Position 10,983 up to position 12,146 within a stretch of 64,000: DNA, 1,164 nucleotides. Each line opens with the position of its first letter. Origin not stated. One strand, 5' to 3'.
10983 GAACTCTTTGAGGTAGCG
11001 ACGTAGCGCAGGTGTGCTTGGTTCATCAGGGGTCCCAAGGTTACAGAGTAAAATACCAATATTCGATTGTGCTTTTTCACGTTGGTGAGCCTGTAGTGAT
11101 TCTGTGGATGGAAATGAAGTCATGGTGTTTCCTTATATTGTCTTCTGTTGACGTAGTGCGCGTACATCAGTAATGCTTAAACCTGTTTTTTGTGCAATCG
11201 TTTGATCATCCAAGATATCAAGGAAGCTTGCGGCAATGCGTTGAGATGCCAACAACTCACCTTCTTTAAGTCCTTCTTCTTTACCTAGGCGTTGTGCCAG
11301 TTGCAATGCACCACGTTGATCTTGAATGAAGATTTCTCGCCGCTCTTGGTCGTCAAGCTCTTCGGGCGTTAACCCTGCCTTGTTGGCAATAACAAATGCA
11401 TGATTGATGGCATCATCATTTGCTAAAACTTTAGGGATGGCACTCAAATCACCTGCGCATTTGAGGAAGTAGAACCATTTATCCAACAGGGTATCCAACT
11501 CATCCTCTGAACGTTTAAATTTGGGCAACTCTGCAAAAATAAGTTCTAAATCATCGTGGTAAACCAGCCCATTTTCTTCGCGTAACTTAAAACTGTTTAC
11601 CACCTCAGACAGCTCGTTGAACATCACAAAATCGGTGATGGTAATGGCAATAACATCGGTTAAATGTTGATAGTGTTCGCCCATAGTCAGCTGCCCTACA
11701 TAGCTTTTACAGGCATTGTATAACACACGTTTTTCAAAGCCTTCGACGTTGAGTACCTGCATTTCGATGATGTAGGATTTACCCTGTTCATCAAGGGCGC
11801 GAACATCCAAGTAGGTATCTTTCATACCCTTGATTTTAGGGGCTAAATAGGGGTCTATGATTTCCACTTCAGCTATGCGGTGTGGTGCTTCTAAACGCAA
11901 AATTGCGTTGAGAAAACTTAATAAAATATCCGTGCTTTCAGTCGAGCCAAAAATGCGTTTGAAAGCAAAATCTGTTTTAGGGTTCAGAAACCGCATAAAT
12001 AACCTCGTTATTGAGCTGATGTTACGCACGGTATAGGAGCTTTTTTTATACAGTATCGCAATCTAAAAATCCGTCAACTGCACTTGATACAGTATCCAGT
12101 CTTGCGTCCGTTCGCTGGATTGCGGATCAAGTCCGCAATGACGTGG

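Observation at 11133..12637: Rpn copy 1 is wedged between hemH and a 600 bp hairpin-repeat array bracketed by a perfect 17 bp inverted repeat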

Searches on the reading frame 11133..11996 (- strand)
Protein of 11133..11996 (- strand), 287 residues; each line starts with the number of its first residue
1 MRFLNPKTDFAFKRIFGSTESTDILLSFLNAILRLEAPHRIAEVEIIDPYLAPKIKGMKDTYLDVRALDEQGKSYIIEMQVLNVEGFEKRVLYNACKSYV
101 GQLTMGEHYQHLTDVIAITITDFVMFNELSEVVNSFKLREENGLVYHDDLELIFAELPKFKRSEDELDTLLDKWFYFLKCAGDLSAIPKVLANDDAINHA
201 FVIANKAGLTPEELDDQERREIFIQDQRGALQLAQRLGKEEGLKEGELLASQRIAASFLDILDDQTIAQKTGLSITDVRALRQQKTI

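Call 12: search_protein_families(library=pfam, proteins=[window:11133-11996:-])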
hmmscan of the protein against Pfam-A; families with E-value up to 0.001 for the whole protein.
window:11133-11996:- (287 aa): 1 family
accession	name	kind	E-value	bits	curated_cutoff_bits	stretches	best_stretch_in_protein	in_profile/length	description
PF12784.13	PDDEXK_2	-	1.3e-49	169.4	27.4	1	6-232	1-227/229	PD-(D/E)XK nuclease family transposase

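Call 26: find_homologous_proteins(query=window:11133-11996:-, max_evalue=1e-20)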
Query window:11133-11996:- (287 aa): 6758 proteins with E <= 1e-20 among 8000 candidates; the best 120 are listed.
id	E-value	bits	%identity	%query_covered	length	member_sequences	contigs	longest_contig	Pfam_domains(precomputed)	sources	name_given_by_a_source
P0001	2.0e-183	626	100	100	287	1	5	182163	PF12784.14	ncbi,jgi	jgi:predicted transposase/invertase (TIGR01784 family)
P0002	1.1e-168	577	91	100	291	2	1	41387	PF12784.14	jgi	-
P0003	2.1e-155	534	80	100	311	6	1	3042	PF12784.14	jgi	-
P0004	5.8e-152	523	79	100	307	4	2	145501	PF12784.14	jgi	-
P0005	1.4e-142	492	78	99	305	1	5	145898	PF12784.14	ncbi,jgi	jgi:predicted transposase/invertase (TIGR01784 family)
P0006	1.0e-130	453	73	99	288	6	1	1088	PF12784.14,PF27070.1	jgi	-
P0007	4.0e-130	451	72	98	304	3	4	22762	PF12784.14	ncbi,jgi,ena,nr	ncbi:MAG: Rpn family recombination-promoting nuclease/putative transposase [Zetaproteobacteria bacte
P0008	1.2e-128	446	73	99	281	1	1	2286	PF12784.14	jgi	-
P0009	5.8e-128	444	73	99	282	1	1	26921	PF12784.14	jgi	-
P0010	2.5e-127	442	73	99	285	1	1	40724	PF12784.14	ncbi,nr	ncbi:MAG: Rpn family recombination-promoting nuclease/putative transposase [Mariprofundaceae bacteri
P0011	4.6e-127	441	72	98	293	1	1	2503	PF12784.14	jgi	-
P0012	6.5e-127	440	72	98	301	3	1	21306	PF12784.14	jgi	-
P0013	1.1e-126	440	71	99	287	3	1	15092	PF12784.14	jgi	-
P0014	1.1e-125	436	71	99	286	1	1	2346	PF12784.14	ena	-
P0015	2.4e-124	432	70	99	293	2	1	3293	PF12784.14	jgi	-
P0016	6.8e-124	431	70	98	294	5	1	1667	PF12784.14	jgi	-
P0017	3.4e-123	428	71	99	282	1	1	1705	PF12784.14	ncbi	ncbi:MAG: Rpn family recombination-promoting nuclease/putative transposase [Mariprofundales bacteriu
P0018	2.4e-122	425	72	98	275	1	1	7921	PF12784.14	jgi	-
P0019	8.6e-121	420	69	99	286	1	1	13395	PF12784.14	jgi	-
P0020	1.3e-119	417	81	83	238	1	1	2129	PF12784.14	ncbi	ncbi:MAG: Rpn family recombination-promoting nuclease/putative transposase, partial [Mariprofundales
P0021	1.7e-119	416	68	99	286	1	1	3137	PF12784.14,PF27070.1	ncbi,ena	-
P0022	3.5e-119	415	69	98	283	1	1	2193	PF12784.14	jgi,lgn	-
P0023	1.2e-117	410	68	99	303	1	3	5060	PF12784.14,PF27070.1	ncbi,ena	-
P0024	1.9e-117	409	66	99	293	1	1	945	PF12784.14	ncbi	-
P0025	7.2e-117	408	68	99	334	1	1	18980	PF12784.14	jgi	jgi:predicted transposase/invertase (TIGR01784 family)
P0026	1.3e-116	407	67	99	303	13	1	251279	PF12784.14,PF27070.1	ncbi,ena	-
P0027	1.7e-116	406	61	99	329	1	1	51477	PF12784.14,PF09811.15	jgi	jgi:predicted transposase/invertase (TIGR01784 family)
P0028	2.5e-116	406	68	98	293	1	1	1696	PF12784.14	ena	-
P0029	7.6e-116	404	69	98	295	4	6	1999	PF12784.14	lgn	-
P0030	9.7e-116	404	67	99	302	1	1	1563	PF12784.14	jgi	jgi:predicted transposase/invertase (TIGR01784 family)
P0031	1.4e-115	403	67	98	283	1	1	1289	PF12784.14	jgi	jgi:predicted transposase/invertase (TIGR01784 family)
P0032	2.4e-115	403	67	98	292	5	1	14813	PF12784.14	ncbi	-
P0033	3.4e-115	402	68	99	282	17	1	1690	PF12784.14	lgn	-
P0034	8.2e-115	401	65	99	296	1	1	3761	PF12784.14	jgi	-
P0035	1.1e-114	400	68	99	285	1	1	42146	PF12784.14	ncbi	ncbi:MAG: Rpn family recombination-promoting nuclease/putative transposase [Gammaproteobacteria bact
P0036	1.2e-114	400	67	98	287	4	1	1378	PF12784.14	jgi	-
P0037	1.3e-114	400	67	99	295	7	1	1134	PF12784.14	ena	-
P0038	1.4e-114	400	68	98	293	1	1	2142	PF12784.14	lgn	-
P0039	1.7e-114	400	65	99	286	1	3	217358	PF12784.14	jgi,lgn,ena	-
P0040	1.8e-114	400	66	99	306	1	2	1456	PF12784.14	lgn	-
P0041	4.0e-114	399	73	86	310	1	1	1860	PF12784.14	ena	-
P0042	8.3e-114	397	64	98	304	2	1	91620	PF12784.14,PF09811.15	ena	-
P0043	1.0e-113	397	67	98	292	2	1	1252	PF12784.14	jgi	-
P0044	1.8e-113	396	62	98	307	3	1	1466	PF12784.14,PF27070.1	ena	-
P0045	2.1e-113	396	68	98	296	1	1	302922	PF12784.14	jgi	-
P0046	2.1e-113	396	69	95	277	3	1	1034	PF12784.14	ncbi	ncbi:MAG: Rpn family recombination-promoting nuclease/putative transposase, partial [Methylococcales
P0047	6.2e-113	395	68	98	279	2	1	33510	PF12784.14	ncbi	-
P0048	8.5e-113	394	66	99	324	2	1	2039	PF12784.14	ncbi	-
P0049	1.3e-112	394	64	98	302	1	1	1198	PF12784.14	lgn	-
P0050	3.0e-112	392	66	97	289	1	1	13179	PF12784.14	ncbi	-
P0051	4.6e-112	392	73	82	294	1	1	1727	PF12784.14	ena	-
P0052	5.8e-112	391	68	86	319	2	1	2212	PF12784.14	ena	-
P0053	2.8e-111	389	65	99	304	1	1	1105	PF12784.14,PF27070.1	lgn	-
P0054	5.7e-111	388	60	100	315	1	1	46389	PF12784.14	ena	-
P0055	9.3e-111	387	64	100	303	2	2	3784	PF12784.14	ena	-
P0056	2.3e-110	386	63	98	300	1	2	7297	PF12784.14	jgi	jgi:predicted transposase/invertase (TIGR01784 family)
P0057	3.2e-110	386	73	84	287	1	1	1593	PF12784.14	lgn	-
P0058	4.3e-110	385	62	99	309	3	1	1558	PF12784.14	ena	-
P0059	6.6e-110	385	62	98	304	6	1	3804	PF12784.14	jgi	jgi:predicted transposase/invertase (TIGR01784 family)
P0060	9.2e-110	384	64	98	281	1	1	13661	PF12784.14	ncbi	-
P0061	1.5e-109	384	63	98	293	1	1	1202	PF12784.14,PF27070.1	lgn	-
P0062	1.6e-109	383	71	83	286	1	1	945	PF12784.14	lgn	-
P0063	1.6e-109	383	71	86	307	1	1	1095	PF12784.14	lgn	-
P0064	1.8e-109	383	62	98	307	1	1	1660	PF12784.14,PF27070.1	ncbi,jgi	jgi:predicted transposase/invertase (TIGR01784 family)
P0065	1.9e-109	383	79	78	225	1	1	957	PF12784.14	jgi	-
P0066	3.5e-109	382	64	99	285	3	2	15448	PF12784.14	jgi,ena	-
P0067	4.4e-109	382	70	86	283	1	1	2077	PF12784.14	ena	-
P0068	5.4e-109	382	65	98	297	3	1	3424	PF12784.14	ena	-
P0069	6.5e-109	381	64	98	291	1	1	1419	PF12784.14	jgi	jgi:predicted transposase/invertase (TIGR01784 family)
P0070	6.9e-109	381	62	100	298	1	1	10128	PF12784.14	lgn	-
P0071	9.0e-109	381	64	98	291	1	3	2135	PF12784.14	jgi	jgi:predicted transposase/invertase (TIGR01784 family)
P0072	1.4e-108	380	72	86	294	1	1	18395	PF12784.14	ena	-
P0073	1.5e-108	380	65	97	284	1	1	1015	PF12784.14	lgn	-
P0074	1.5e-108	380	64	99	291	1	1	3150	PF12784.14,PF27070.1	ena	-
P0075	1.5e-108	380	62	99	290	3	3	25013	PF12784.14,PF27070.1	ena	-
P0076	2.5e-108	380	65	98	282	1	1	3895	PF12784.14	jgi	jgi:predicted transposase/invertase (TIGR01784 family)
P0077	2.6e-108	379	66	98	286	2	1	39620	PF12784.14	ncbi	-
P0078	3.7e-108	379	65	97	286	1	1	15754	PF12784.14,PF27070.1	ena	-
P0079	6.3e-108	378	69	89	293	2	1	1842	PF12784.14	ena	-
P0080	2.1e-107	377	61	98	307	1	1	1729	PF12784.14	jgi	-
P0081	2.4e-107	376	63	98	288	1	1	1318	PF12784.14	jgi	-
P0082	4.8e-107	375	64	99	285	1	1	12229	PF12784.14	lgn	-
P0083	5.6e-107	375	68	86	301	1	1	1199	PF14261.12,PF12784.14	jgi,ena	-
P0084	6.2e-107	375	62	99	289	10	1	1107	PF12784.14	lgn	-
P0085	8.5e-107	375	68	86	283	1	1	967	PF12784.14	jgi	jgi:predicted transposase/invertase (TIGR01784 family)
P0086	9.5e-107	374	71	84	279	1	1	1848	PF12784.14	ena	-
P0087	9.7e-107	374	63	98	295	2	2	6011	PF12784.14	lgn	-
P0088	2.1e-106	373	69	83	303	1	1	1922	PF12784.14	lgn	-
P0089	2.3e-106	373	64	93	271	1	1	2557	PF12784.14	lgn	-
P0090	4.9e-106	372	69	86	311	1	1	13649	PF12784.14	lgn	-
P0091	5.5e-106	372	62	99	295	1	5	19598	PF12784.14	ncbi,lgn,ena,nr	ncbi:MAG: Rpn family recombination-promoting nuclease/putative transposase [Burkholderiales bacteriu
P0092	7.8e-106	371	68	86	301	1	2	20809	PF12784.14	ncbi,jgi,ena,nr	ncbi:MAG: hypothetical protein HW380_2014 [Magnetococcales bacterium]|nr:hypothetical protein [Magne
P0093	8.2e-106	371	60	99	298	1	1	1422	PF12784.14,PF27070.1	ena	-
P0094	1.3e-105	371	69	86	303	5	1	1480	PF12784.14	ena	-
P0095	1.3e-105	371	62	98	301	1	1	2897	PF12784.14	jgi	jgi:predicted transposase/invertase (TIGR01784 family)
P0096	1.6e-105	370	64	97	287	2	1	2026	PF12784.14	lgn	-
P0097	2.2e-105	370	62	98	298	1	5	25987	PF12784.14,PF27070.1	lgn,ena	-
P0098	2.9e-105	369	70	86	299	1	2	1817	PF12784.14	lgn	-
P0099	5.2e-105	369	61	98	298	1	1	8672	PF12784.14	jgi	-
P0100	2.2e-104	367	68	86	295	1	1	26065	PF12784.14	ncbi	-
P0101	2.5e-104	366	64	93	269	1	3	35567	PF12784.14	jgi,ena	-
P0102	5.4e-104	365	62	99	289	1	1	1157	PF12784.14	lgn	-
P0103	1.5e-103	364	68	84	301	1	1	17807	PF12784.14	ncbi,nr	ncbi:MAG: Rpn family recombination-promoting nuclease/putative transposase [Magnetococcales bacteriu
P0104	1.7e-103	364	68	84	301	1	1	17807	PF12784.14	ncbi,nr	ncbi:MAG: Rpn family recombination-promoting nuclease/putative transposase [Magnetococcales bacteriu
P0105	2.0e-103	363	64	97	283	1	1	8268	PF12784.14,PF27070.1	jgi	jgi:predicted transposase/invertase (TIGR01784 family)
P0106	4.7e-103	362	61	97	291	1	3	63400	PF12784.14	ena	-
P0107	5.3e-103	362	59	100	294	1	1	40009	PF12784.14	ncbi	-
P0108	8.9e-103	361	65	88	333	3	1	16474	PF14261.12,PF12784.14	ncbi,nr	ncbi:MAG: Rpn family recombination-promoting nuclease/putative transposase [Magnetococcales bacteriu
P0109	1.0e-102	361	72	82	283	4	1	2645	PF12784.14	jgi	jgi:predicted transposase/invertase (TIGR01784 family)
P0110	1.5e-102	361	60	99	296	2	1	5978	PF12784.14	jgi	jgi:predicted transposase/invertase (TIGR01784 family)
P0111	1.9e-102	360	60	98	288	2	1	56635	PF12784.14,PF27070.1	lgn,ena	-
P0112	2.4e-102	360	63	93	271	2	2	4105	PF12784.14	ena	-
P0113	2.5e-102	360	64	90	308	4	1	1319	PF14261.12,PF12784.14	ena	-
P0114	6.3e-102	359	63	97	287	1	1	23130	PF12784.14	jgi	jgi:predicted transposase/invertase (TIGR01784 family)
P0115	1.2e-101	358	69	83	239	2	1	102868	PF12784.14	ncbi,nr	ncbi:MAG: Rpn family recombination-promoting nuclease/putative transposase, partial [Cytophagales ba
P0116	1.3e-101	358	72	82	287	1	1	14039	PF12784.14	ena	-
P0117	1.5e-101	357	62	99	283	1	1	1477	PF12784.14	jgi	jgi:predicted transposase/invertase (TIGR01784 family)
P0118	2.6e-101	357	64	92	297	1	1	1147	PF12784.14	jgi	jgi:predicted transposase/invertase (TIGR01784 family)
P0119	6.1e-101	355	68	86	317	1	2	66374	PF12784.14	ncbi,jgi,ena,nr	ncbi:MAG: hypothetical protein HW380_1837 [Magnetococcales bacterium]|nr:hypothetical protein [Magne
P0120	6.6e-101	355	61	99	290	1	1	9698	PF12784.14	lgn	-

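Call 27: list_cluster_members(proteins=[P0001, P0002, P0004, P0005, P0007, P0010])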
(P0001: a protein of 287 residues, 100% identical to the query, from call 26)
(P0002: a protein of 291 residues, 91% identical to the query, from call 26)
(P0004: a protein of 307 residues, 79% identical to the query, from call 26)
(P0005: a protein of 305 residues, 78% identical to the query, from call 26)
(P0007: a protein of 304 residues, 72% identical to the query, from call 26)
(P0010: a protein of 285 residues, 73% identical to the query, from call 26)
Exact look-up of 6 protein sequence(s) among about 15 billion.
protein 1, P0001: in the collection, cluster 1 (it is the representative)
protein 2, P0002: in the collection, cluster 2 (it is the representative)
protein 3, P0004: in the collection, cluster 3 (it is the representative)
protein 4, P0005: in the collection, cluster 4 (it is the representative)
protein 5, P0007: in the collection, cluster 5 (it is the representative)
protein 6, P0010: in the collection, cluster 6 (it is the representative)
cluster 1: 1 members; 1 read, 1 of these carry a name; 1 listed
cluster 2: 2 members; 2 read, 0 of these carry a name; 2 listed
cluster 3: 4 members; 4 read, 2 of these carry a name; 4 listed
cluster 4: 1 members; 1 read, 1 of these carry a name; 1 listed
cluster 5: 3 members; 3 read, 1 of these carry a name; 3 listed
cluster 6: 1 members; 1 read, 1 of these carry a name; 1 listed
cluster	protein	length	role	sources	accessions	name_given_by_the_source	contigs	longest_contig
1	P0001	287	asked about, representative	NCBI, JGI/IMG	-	predicted transposase/invertase (TIGR01784 family)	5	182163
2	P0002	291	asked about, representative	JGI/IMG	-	-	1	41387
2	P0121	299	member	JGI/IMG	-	-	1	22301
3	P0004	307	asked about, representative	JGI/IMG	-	-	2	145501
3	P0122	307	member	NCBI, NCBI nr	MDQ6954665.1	MAG: Rpn family recombination-promoting nuclease/putative transposase [Mariprofundaceae ... | Rpn family recombination-promoting nuclease/putative transposase [Mariprofundaceae ...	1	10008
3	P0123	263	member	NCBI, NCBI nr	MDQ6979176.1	MAG: Rpn family recombination-promoting nuclease/putative transposase, partial ... | Rpn family recombination-promoting nuclease/putative transposase [Mariprofundaceae ...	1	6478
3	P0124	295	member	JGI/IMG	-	-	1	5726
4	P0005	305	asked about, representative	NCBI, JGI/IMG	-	predicted transposase/invertase (TIGR01784 family)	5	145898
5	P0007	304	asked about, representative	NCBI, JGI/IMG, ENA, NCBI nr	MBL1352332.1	MAG: Rpn family recombination-promoting nuclease/putative transposase [Zetaproteobacteria ... | Rpn family recombination-promoting nuclease/putative transposase [Zetaproteobacteria ...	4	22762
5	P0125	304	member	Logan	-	-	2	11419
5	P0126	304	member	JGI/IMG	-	-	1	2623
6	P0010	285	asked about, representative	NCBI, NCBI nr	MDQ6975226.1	MAG: Rpn family recombination-promoting nuclease/putative transposase [Mariprofundaceae ... | Rpn family recombination-promoting nuclease/putative transposase [Mariprofundaceae ...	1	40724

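Call 28: find_encoding_contigs(protein=P0002, flank=10000, max_places=4)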
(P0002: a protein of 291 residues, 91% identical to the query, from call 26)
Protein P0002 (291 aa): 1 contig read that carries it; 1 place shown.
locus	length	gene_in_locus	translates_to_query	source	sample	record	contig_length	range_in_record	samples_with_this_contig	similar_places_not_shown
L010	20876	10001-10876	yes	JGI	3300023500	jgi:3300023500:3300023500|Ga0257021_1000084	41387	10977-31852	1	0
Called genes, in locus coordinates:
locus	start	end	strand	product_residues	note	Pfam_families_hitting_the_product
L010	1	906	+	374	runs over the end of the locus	PF00364:Biotin_lipoyl (faint), PF25917:BSH_RND, PF25973:BSH_CzcB, PF25954:Beta-barrel_RND_2, PF25944:Beta-barrel_RND, PF25967:RND-MFP_C (weak), PF25989:YknX_C (weak)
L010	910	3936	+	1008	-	PF00873:ACR_tran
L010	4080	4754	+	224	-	PF03824:NicO (weak)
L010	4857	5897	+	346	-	PF01636:APH, PF02958:EcKL (weak)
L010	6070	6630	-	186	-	-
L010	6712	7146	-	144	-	PF13279:4HBT_2, PF03061:4HBT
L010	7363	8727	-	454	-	-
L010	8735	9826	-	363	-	PF22020:RlmL_1st, PF02926:THUMP (weak), PF01170:UPF0020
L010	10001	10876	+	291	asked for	PF12784:PDDEXK_2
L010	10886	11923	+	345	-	PF00762:Ferrochelatase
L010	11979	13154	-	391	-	PF00072:Response_reg, PF00211:Guanylate_cyc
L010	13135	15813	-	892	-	PF08447:PAS_3, PF13426:PAS_9 (weak), PF14598:PAS_11 (faint), PF00512:HisKA, PF02518:HATPase_c, PF00072:Response_reg, PF01627:Hpt (weak)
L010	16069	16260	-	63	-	PF00830:Ribosomal_L28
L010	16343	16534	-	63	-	-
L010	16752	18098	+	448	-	PF01656:CbiA, PF13500:AAA_26 (faint), PF07685:GATase_3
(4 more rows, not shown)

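Call 29: find_encoding_contigs(protein=P0001, flank=10000, max_places=8)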
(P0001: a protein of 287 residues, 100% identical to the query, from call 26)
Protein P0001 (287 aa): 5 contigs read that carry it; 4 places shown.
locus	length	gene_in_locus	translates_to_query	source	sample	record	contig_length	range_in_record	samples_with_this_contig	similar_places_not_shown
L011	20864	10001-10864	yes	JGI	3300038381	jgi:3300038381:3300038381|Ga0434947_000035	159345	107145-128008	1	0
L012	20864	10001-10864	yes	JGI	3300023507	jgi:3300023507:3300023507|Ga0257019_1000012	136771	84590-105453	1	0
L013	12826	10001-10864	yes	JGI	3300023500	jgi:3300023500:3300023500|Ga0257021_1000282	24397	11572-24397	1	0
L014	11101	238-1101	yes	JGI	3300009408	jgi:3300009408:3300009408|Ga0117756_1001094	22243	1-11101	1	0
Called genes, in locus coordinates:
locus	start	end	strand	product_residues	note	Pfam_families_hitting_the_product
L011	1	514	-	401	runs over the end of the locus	PF00890:FAD_binding_2 (weak), PF01266:DAO (weak), PF01494:FAD_binding_3 (weak), PF03486:HI0933_like, PF07992:Pyr_redox_2 (weak), PF12831:FAD_oxidored (weak), PF13450:NAD_binding_8 (weak), PF22780:HI0933_like_1st, +3 more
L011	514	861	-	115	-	PF09905:VF530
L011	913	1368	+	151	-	PF13682:CZB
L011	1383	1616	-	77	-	-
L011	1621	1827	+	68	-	PF09720:Unstab_antitox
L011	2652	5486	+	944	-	PF02368:Big_2 (faint), PF13620:CarboxypepD_reg (faint)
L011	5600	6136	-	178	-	-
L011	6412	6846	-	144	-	PF13279:4HBT_2, PF03061:4HBT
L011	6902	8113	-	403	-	-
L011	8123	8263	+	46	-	-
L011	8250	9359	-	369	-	PF22020:RlmL_1st, PF02926:THUMP, PF01170:UPF0020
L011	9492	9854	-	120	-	-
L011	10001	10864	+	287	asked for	PF12784:PDDEXK_2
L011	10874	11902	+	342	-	PF00762:Ferrochelatase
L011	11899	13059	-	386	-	PF00072:Response_reg, PF00211:Guanylate_cyc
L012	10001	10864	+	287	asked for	PF12784:PDDEXK_2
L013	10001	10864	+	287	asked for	PF12784:PDDEXK_2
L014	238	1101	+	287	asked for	PF12784:PDDEXK_2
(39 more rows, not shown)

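Call 37: find_related_loci(query=window:11133-11996:-, collection=genome_contigs, flank=10000)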
Query window:11133-11996:- (287 aa) in genome_contigs; peptide patterns used: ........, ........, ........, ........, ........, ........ (x = any residue, [..] = any of these).
595 stretches matched a pattern (row limit reached: there are more); 542 encode a relative of the query (tblastn E <= 1e-3); the best 80 are kept; 80 distinct loci.
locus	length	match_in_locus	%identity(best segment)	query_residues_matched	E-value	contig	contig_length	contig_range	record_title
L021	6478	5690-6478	85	1-267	7e-153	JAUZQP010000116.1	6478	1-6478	MAG: Mariprofundaceae bacterium isolate 12ROV9_HD22D-AMOR20_M1293 AMOR20_M1293_contig116, whole genome shotgun sequence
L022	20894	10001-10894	72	1-282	3e-140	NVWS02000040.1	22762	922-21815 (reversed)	MAG: Zetaproteobacteria bacterium isolate NORP31 CoAssembly_1357187, whole genome shotgun sequence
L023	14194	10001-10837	73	1-283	2e-136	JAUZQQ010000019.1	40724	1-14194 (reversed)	MAG: Mariprofundaceae bacterium isolate GS19_ROV14_BS02-AMOR20_M1294 AMOR20_M1294_contig19, whole genome shotgun sequenc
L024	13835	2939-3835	70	1-283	7e-135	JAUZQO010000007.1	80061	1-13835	MAG: Mariprofundaceae bacterium isolate GS19_ROV16_R01_M-AMOR20_M1292 AMOR20_M1292_contig7, whole genome shotgun sequenc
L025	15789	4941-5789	70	1-283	3e-132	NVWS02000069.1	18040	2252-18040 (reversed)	MAG: Zetaproteobacteria bacterium isolate NORP31 CoAssembly_2433880, whole genome shotgun sequence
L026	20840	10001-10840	68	1-283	5e-124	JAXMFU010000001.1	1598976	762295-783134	MAG: Candidatus Competibacteraceae bacterium isolate STL-PRO95 C1.169.fa-1, whole genome shotgun sequence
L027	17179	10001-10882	66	1-282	1e-123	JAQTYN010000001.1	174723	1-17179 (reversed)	MAG: Gallionella sp. isolate STC_38 NODE_182_length_174723_cov_69.331239_Sandtown_C, whole genome shotgun sequence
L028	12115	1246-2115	65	1-282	9e-122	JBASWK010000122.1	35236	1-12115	MAG: Gallionella sp. isolate MFD12902_ilm_asm_bin7 k127_115843, whole genome shotgun sequence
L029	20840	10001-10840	67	1-283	4e-121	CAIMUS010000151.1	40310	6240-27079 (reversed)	MAG: uncultured proteobacterium isolate A14_bin-2326 genome assembly, contig: bin-2326:151/348, whole genome shotgun seq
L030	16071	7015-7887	65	1-282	4e-121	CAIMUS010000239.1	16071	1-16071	MAG: uncultured proteobacterium isolate A14_bin-2326 genome assembly, contig: bin-2326:239/348, whole genome shotgun seq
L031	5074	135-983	65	1-284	1e-119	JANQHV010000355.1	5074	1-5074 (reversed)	MAG: SAR324 cluster bacterium isolate PL24a_bin.25 k99_5712354, whole genome shotgun sequence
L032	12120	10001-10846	66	1-282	5e-119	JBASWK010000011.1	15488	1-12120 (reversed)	MAG: Gallionella sp. isolate MFD12902_ilm_asm_bin7 k127_41214, whole genome shotgun sequence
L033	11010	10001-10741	70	1-246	2e-115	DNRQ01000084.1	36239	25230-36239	MAG TPA_asm: Geobacter sp. isolate UBA9976 contig_6340, whole genome shotgun sequence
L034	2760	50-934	62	1-283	1e-119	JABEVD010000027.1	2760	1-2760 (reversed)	MAG: Burkholderiales bacterium isolate MAG 21 k99_124751, whole genome shotgun sequence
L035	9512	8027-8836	64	1-272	2e-114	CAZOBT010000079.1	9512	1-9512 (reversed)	MAG TPA_asm: uncultured Rhodocyclaceae bacterium isolate SRP342105_co1_336 genome assembly, contig: NODE_9979_length_951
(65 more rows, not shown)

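Call 75: search_protein_families(library=ncbifam, proteins=[window:11133-11996:-], max_evalue=0.001)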
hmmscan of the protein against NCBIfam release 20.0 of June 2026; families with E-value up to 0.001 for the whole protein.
window:11133-11996:- (287 aa): 1 family
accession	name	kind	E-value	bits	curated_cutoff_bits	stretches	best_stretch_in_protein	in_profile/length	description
TIGR01784.1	T_den_put_tspse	subfamily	5.5e-46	157.6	52.1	1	7-279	1-271/273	Rpn family recombination-promoting nuclease/putative transposase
